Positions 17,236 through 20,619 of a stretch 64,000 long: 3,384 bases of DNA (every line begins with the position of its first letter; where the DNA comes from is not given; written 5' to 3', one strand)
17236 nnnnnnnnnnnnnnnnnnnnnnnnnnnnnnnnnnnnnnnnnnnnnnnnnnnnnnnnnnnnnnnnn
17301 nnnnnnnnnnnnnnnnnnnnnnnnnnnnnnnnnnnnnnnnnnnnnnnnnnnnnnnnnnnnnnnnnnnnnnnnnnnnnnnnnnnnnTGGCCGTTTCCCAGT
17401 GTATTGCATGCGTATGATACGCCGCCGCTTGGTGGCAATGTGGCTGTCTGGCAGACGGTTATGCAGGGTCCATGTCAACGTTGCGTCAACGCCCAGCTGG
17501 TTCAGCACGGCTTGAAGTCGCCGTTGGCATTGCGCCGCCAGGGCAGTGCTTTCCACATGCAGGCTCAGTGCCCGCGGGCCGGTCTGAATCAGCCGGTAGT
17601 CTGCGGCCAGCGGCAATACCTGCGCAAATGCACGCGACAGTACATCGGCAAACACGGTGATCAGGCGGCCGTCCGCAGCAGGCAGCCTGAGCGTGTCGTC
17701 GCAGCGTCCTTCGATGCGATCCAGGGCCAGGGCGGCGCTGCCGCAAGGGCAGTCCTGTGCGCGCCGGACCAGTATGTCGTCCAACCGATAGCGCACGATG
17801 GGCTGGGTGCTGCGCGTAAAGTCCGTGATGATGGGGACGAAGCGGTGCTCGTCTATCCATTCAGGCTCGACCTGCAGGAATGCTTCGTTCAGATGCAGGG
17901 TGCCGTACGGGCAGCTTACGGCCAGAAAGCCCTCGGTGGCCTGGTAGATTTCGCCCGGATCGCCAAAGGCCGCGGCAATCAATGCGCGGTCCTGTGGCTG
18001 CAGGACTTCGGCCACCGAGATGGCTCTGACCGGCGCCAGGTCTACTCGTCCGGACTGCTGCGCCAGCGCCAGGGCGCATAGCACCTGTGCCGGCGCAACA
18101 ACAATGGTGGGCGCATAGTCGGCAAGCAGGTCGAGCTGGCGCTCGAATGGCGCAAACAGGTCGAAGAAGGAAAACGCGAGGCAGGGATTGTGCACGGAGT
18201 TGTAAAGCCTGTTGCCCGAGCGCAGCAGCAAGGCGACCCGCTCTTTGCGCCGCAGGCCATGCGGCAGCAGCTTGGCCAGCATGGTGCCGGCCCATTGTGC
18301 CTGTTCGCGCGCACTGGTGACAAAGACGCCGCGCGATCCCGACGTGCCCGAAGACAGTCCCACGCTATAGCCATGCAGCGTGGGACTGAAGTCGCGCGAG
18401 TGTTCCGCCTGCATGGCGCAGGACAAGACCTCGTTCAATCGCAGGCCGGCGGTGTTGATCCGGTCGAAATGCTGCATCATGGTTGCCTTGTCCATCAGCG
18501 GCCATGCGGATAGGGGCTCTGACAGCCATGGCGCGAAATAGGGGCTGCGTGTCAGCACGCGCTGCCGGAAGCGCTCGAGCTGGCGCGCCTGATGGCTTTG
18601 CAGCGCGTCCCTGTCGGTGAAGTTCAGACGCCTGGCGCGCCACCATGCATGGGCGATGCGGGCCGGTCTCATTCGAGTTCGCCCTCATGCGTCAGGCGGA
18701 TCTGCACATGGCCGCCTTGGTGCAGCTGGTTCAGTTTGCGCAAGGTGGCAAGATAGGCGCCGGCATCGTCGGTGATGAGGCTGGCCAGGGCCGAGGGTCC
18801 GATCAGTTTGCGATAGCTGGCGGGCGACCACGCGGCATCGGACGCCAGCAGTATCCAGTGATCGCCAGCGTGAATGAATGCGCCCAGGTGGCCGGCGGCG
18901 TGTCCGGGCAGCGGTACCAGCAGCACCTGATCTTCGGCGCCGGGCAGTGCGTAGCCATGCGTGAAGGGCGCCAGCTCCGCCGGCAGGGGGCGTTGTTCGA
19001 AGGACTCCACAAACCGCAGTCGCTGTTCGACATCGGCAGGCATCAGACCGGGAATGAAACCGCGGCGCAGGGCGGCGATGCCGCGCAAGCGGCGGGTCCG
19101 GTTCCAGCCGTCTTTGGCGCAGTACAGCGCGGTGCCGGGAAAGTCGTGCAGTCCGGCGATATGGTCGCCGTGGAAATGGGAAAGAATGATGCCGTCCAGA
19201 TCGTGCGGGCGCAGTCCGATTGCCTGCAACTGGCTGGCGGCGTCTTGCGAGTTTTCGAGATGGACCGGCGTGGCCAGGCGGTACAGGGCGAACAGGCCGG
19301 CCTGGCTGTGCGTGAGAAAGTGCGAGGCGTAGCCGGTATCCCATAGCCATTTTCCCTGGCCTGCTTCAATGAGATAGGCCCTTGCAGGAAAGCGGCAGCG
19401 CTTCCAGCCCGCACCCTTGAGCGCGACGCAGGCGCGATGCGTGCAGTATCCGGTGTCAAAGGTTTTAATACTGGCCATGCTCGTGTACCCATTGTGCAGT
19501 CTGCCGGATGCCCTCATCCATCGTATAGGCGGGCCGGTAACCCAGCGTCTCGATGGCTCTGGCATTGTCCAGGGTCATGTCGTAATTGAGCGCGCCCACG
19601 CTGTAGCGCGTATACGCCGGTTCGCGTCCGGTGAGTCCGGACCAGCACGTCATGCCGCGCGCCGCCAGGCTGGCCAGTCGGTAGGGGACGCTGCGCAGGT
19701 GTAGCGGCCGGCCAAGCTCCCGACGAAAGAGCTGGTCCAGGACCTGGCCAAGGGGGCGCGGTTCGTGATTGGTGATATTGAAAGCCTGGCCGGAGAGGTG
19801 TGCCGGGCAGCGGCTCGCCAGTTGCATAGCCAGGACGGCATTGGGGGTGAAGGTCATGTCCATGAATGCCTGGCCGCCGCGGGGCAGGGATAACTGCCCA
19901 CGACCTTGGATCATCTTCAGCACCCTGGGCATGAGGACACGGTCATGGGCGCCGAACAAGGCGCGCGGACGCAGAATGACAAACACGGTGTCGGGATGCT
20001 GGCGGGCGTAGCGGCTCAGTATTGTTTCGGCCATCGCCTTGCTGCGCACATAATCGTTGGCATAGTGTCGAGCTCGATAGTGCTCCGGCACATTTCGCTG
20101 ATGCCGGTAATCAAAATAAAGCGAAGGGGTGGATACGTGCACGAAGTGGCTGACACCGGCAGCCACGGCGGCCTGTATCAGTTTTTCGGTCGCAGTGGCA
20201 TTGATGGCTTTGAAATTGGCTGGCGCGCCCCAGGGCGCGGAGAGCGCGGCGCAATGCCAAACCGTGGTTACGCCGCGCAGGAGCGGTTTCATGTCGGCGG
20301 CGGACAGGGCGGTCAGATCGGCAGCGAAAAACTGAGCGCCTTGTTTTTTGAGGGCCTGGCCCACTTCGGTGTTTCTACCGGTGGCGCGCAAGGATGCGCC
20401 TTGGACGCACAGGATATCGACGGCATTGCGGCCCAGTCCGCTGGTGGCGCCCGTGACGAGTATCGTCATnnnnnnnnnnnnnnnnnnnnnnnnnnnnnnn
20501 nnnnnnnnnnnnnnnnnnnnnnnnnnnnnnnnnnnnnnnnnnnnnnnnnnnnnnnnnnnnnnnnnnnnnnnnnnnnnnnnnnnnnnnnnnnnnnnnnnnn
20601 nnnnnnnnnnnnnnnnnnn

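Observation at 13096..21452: Seven-gene translationally coupled lipid/secondary-metabolite operon of unknown product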

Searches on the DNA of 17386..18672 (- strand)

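Call 39: search_dna_similar(query=L052:7200-14300:+, collection=ecoli_genomes, mode=near, max_rows=8)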
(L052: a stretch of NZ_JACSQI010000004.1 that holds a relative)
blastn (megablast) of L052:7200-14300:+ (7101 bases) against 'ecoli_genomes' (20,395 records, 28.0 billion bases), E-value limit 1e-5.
Records with a match: 5442; places in all: 13911; records where one place covers at least 80% of the query: 673.
Genomes with a match: 5426 of 5426; with a place that covers at least 80% of the query: 673. Places per genome that has any: lowest 1, median 3, highest 7. On chromosomes: 13893 places; on plasmids: 18.
Best place of each record, by identity: 95-99% 4768; 90-95% 674.
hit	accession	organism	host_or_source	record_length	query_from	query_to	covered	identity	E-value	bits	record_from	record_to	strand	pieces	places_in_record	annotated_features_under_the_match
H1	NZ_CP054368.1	Escherichia coli strain SCU-115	Homo sapiens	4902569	1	7101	100%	91.3%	0e+0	9828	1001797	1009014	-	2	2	F390 synthetase-related protein | sterol desaturase family protein | fatty acid desaturase family protein | NAD-dependent epimerase/dehydratase family protein | 3-oxoacyl-[acyl-carrier-protein] synthase III C-terminal ... | and 3 other names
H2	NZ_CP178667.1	Escherichia coli strain VTB96937v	Chicken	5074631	1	7101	100%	91.3%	0e+0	9828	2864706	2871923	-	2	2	F390 synthetase-related protein | sterol desaturase family protein | fatty acid desaturase family protein | NAD-dependent epimerase/dehydratase family protein | 3-oxoacyl-[acyl-carrier-protein] synthase III C-terminal ... | and 3 other names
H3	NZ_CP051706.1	Escherichia coli strain SCU-124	Homo sapiens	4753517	1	7101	100%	91.3%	0e+0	9827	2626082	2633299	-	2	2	F390 synthetase-related protein | sterol desaturase family protein | fatty acid desaturase family protein | NAD-dependent epimerase/dehydratase family protein | 3-oxoacyl-[acyl-carrier-protein] synthase III C-terminal ... | and 3 other names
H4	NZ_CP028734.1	Escherichia coli strain A42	Antechinus swainsonii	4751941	1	7101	100%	91.3%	0e+0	9827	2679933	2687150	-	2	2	F390 synthetase-related protein | sterol desaturase family protein | fatty acid desaturase family protein | NAD-dependent epimerase/dehydratase family protein | 3-oxoacyl-[acyl-carrier-protein] synthase III C-terminal ... | and 3 other names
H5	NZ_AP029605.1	Escherichia coli strain 2022H047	Homo sapiens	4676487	1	7101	100%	91.3%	0e+0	9822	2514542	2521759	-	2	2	F390 synthetase-related protein | sterol desaturase family protein | fatty acid desaturase family protein | NAD-dependent epimerase/dehydratase family protein | 3-oxoacyl-[acyl-carrier-protein] synthase III C-terminal ... | and 3 other names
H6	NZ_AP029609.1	Escherichia coli strain 2022H048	Homo sapiens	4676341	1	7101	100%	91.3%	0e+0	9822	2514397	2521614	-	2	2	F390 synthetase-related protein | sterol desaturase family protein | fatty acid desaturase family protein | NAD-dependent epimerase/dehydratase family protein | 3-oxoacyl-[acyl-carrier-protein] synthase III C-terminal ... | and 3 other names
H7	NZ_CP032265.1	Escherichia coli strain AR_0089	missing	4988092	1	7101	100%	91.3%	0e+0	9822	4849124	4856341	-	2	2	F390 synthetase-related protein | sterol desaturase family protein | fatty acid desaturase family protein | NAD-dependent epimerase/dehydratase family protein | 3-oxoacyl-[acyl-carrier-protein] synthase III C-terminal ... | and 3 other names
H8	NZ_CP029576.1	Escherichia coli strain DA33135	Homo sapiens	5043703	1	7101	100%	91.3%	0e+0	9822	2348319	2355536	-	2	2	F390 synthetase-related protein | sterol desaturase family protein | fatty acid desaturase family protein | NAD-dependent epimerase/dehydratase family protein | 3-oxoacyl-[acyl-carrier-protein] synthase III C-terminal ... | and 3 other names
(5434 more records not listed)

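Call 40: get_annotated_region(hit=H1, flank=4000)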
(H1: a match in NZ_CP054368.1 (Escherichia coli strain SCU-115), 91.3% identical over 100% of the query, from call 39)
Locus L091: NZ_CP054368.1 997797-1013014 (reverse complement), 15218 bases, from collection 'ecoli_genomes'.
description: Escherichia coli strain SCU-115 chromosome, complete genome
organism: Escherichia coli strain SCU-115 (NCBI taxid 562)
replicon: chromosome; assembly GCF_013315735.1
host: Homo sapiens; source: rectal swab from healthy college student; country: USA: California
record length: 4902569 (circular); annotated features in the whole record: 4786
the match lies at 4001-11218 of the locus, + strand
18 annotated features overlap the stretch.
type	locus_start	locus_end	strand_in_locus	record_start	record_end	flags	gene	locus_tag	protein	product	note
CDS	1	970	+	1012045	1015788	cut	narG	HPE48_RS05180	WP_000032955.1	nitrate reductase subunit alpha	-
CDS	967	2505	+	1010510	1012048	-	narH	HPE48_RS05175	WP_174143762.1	nitrate reductase subunit beta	-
CDS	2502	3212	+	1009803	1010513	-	narJ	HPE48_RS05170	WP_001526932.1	nitrate reductase molybdenum cofactor assembly chaperone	-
CDS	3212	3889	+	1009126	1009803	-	narI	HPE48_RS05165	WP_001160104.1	respiratory nitrate reductase subunit gamma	-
CDS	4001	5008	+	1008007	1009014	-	-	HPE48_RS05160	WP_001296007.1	3-oxoacyl-[acyl-carrier-protein] synthase III C-terminal domain-containing protein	-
CDS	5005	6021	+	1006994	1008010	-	-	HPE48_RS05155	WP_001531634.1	NAD-dependent epimerase/dehydratase family protein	-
CDS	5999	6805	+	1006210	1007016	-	-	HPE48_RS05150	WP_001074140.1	MBL fold metallo-hydrolase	-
CDS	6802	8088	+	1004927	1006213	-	-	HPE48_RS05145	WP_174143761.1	F390 synthetase-related protein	-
CDS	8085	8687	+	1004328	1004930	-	-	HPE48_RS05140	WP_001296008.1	phosphatase PAP2 family protein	-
CDS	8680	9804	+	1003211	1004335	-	-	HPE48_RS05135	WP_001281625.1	sterol desaturase family protein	-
CDS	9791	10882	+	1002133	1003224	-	-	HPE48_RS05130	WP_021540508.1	fatty acid desaturase family protein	-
tRNA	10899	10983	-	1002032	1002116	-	-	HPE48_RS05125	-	tRNA-Tyr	-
tRNA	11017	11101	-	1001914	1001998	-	-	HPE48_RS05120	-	tRNA-Tyr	-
CDS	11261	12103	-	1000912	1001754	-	purU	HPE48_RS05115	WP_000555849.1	formyltetrahydrofolate deformylase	-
CDS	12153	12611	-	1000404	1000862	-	ychJ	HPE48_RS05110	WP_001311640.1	YchJ family protein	-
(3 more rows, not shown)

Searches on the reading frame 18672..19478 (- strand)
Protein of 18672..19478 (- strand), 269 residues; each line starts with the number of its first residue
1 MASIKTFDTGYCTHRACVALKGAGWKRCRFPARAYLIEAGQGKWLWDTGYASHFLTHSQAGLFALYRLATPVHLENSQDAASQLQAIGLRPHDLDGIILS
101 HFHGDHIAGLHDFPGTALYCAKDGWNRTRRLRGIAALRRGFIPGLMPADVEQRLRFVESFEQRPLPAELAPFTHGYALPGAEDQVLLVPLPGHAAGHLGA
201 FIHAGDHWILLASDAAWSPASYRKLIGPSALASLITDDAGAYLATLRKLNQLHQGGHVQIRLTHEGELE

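Call 4: search_protein_families(library=pfam, proteins=[window:18672-19478:-], max_evalue=0.01)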
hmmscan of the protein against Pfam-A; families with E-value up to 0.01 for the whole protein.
window:18672-19478:- (269 aa): 2 families
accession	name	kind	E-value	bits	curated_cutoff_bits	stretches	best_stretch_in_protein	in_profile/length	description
PF00753.33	Lactamase_B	-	6.3e-12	46.3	22.7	1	31-252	5-187/196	Metallo-beta-lactamase superfamily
PF12706.13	Lactamase_B_2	-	2.3e-05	24.6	27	1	88-156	25-98/200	Beta-lactamase superfamily domain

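Call 5: search_protein_families(library=ncbifam, proteins=[window:18672-19478:-], max_evalue=0.01)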
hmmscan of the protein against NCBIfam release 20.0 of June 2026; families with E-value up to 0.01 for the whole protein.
window:18672-19478:- (269 aa): 15 families
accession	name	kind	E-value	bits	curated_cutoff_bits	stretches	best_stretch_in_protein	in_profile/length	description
NF047925.1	pyridox_lacton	equivalog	6.8e-17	62.1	325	1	27-266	30-254/268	4-pyridoxolactonase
NF045700.1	AHLLactAttM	equivalog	5.6e-14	52.3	390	2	7-116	7-116/257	AttM family quorum-quenching N-acyl homoserine lactonase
NF045699.1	AHLLactAiiA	equivalog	3.1e-12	46.2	375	1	23-126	25-128/251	quorum-quenching N-acyl homoserine lactonase AiiA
NF047976.1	lactonase_AhlS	equivalog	3.5e-10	39.4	475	1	28-267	39-262/276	AhlS family quorum-quenching N-acyl homoserine lactonase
NF047979.1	lactonase_AidB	equivalog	6.6e-10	38.7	360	2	79-112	79-112/271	AidB family quorum-quenching N-acyl homoserine lactonase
TIGR02651.1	RNase_Z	equivalog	9.6e-06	24.9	292.95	1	82-111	40-69/302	ribonuclease Z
NF047919.1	lactonase_YtnP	equivalog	1.7e-05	24.1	425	1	34-116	49-122/274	YtnP family quorum-quenching lactonase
NF000801.0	PRK00055.1-3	equivalog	1.8e-05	24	252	1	82-111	42-71/307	ribonuclease Z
NF000439.2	blaAIM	exception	8.4e-05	22.3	675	1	15-112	29-115/303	AIM family subclass B3 metallo-beta-lactamase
NF040874.1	blaPJM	exception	0.00096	18.8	630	1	13-113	27-116/301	PJM family subclass B3 metallo-beta-lactamase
NF000805.0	PRK00055.2-3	equivalog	0.0048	16.2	416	1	81-111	43-73/307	ribonuclease Z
NF000800.0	PRK00055.1-1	equivalog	0.0053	15.8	398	1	81-115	44-75/305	ribonuclease Z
NF033105.1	bla_subclass_B3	equivalog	0.0057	16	240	0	81-112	49-80/257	subclass B3 metallo-beta-lactamase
TIGR03413.1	GSH_gloB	equivalog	0.0069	15.8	200.8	0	79-112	29-62/248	hydroxyacylglutathione hydrolase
TIGR02649.1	true_RNase_BN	exception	0.0081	15.2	563.7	0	80-111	42-73/304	ribonuclease BN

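Call 45: search_solved_structures(query=window:18672-19478:-, max_evalue=0.001)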
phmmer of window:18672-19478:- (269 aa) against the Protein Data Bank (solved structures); distinct sequences matched with E-value up to 0.001: 24.
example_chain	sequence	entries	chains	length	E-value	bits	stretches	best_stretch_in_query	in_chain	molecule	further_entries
3aj3_A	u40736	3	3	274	9.4e-11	44.8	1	27-122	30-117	4-pyridoxolactonase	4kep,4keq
9khq_A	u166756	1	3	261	1.8e-08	37.3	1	6-116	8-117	N-acylhomoserine lactonase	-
9kho_A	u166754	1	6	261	9.2e-08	35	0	6-116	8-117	N-acylhomoserine lactonase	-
2r2d_A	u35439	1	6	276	1.5e-07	34.3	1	29-123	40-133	Zn-dependent hydrolases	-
9b2i_A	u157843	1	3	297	3.9e-07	32.9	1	26-267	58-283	quorum-quenching N-acyl-homoserine lactonase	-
6n9q_P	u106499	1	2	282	4.1e-07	32.9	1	26-267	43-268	Lactonase GcL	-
6n9i_A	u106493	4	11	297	5e-07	32.6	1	26-267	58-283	Putative hydrolase | GcL lactonase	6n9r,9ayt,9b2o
4j5f_A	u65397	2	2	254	5.4e-07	32.4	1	26-121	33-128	N-acyl homoserine lactonase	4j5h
9b2j_A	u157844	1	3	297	5.6e-07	32.4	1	26-267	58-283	quorum-quenching N-acyl-homoserine lactonase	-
2a7m_A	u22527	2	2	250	7.1e-07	32.1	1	26-120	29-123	N-acyl homoserine lactone hydrolase | N-acyl homoserine lactonase AiiA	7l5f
5eh9_A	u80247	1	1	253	7.2e-07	32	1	26-121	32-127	N-acyl homoserine lactonase AiiA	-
3dha_A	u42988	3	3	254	7.5e-07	32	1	26-121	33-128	N-Acyl Homoserine Lactone Hydrolase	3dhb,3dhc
6cgy_A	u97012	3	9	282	8.8e-07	31.8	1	16-266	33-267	Beta-lactamase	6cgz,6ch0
2br6_A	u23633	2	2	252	9.8e-07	31.6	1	26-121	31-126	AIIA-LIKE PROTEIN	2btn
9b2l_A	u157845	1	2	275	1.8e-06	30.7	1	26-267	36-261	quorum-quenching N-acyl-homoserine lactonase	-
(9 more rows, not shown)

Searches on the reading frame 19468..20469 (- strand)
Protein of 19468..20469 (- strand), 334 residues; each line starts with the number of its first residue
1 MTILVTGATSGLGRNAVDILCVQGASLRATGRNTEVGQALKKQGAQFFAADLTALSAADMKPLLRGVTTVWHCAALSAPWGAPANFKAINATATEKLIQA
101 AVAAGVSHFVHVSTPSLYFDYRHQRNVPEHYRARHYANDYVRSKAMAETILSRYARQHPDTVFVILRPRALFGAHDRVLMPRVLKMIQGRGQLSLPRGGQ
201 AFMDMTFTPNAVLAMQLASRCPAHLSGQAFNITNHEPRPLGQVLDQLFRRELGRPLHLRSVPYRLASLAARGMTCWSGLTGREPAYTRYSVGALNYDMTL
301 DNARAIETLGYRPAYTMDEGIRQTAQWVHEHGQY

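Call 4: search_protein_families(library=pfam, proteins=[window:19468-20469:-], max_evalue=0.01)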
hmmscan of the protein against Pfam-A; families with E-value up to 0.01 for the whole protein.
window:19468-20469:- (334 aa): 9 families
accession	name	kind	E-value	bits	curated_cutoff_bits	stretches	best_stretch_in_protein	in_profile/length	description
PF01370.27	Epimerase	-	2.6e-25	89.7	20.9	1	3-232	1-239/240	NAD dependent epimerase/dehydratase family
PF01073.25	3Beta_HSD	-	2.9e-16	59.8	22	1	5-253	2-269/280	3-beta hydroxysteroid dehydrogenase/isomerase family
PF13460.12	NAD_binding_10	-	7.2e-15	55.8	27.2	1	7-152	1-142/184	NAD(P)H-binding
PF07993.18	NAD_binding_4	-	2.4e-13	50.3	20.1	1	54-192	76-234/258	Male sterility protein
PF05368.20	NmrA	-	2.6e-12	47.4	27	1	2-148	4-141/298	NmrA-like family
PF04321.23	RmlD_sub_bind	-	8.6e-10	38.6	27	1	1-194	1-174/287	RmlD substrate binding domain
PF16363.11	GDP_Man_Dehyd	-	8.8e-08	32.4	27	1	4-158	1-171/332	GDP-mannose 4,6 dehydratase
PF00106.31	adh_short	-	1.1e-05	25.5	26.6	1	2-67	2-71/195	short chain dehydrogenase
PF02719.21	Polysacc_synt_2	-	0.00038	20.2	20.2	1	3-114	1-128/293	Polysaccharide biosynthesis protein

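Call 5: search_protein_families(library=ncbifam, proteins=[window:19468-20469:-], max_evalue=0.01)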
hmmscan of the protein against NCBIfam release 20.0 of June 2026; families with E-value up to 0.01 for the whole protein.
window:19468-20469:- (334 aa): 46 families (the best 25 are shown)
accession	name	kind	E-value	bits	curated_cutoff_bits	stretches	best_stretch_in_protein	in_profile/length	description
NF042422.1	oxyalk_red_OleD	equivalog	1.3e-38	133.2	580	1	1-328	1-328/329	2-alkyl-3-oxoalkanoate reductase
NF042423.1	oxyalk_red_Shew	equivalog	1.5e-31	109.7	580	1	3-323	11-330/331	2-alkyl-3-oxoalkanoate reductase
TIGR03466.1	HpnA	hypoth_equivalog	1.3e-27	96.6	367.65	1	1-333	1-326/327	hopanoid-associated sugar epimerase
NF052578.1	StrlDmthSdmBMthl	equivalog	5.7e-15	55.9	600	1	1-332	1-326/328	sterol demethylase protein SdmB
TIGR01179.1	galE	equivalog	2e-11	43.3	262.3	1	3-177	2-182/332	UDP-glucose 4-epimerase GalE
TIGR01746.1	Thioester-redct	subfamily_domain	6.5e-11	42.1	213.35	1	54-256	76-284/371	thioester reductase domain-containing protein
TIGR04180.1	EDH_00030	hypoth_equivalog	6.9e-11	41.8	475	1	3-236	1-241/297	NAD-dependent 4,6-dehydratase LegB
TIGR01181.1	dTDP_gluc_dehyt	equivalog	4.8e-10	39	365.1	1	27-332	34-315/321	dTDP-glucose 4,6-dehydratase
TIGR01214.1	rmlD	equivalog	3.9e-08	32.7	224.05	1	2-194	1-174/285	dTDP-4-dehydrorhamnose reductase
NF007956.0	PRK10675.1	subfamily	1.1e-07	31.3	394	1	66-180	73-189/338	UDP-glucose 4-epimerase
NF005539.0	PRK07201.1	equivalog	1.2e-07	30.8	549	1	53-174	65-180/657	SDR family oxidoreductase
NF058621.1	DiazavRedAvaA7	equivalog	2.7e-07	30.5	400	1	1-267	1-262/304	3-diazoavenalumate denitrifying reductase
NF005467.0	PRK07060.1-5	equivalog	1.4e-06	28.1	360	1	2-59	11-69/245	SDR family oxidoreductase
NF006565.0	PRK09072.1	equivalog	3.9e-06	26.6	238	1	2-68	7-75/265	SDR family oxidoreductase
NF005403.0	PRK06953.1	equivalog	1.7e-05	24.4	254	1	2-54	3-55/222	SDR family oxidoreductase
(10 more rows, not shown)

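Call 44: search_solved_structures(query=window:19468-20469:-, max_evalue=1e-8)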
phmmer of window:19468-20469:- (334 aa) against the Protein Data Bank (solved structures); distinct sequences matched with E-value up to 1e-8: 3.
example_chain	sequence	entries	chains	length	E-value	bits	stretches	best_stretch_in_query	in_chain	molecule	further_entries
6jkg_A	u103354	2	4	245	5.4e-16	61.6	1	5-236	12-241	Sterol-4-alpha-carboxylate 3-dehydrogenase, decarboxylating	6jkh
3ehe_A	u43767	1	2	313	1.8e-09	40.2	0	3-223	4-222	UDP-glucose 4-epimerase (GalE-1)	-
10ke_A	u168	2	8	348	1e-08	37.8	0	4-327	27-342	Capsular polysaccharide biosynthesis protein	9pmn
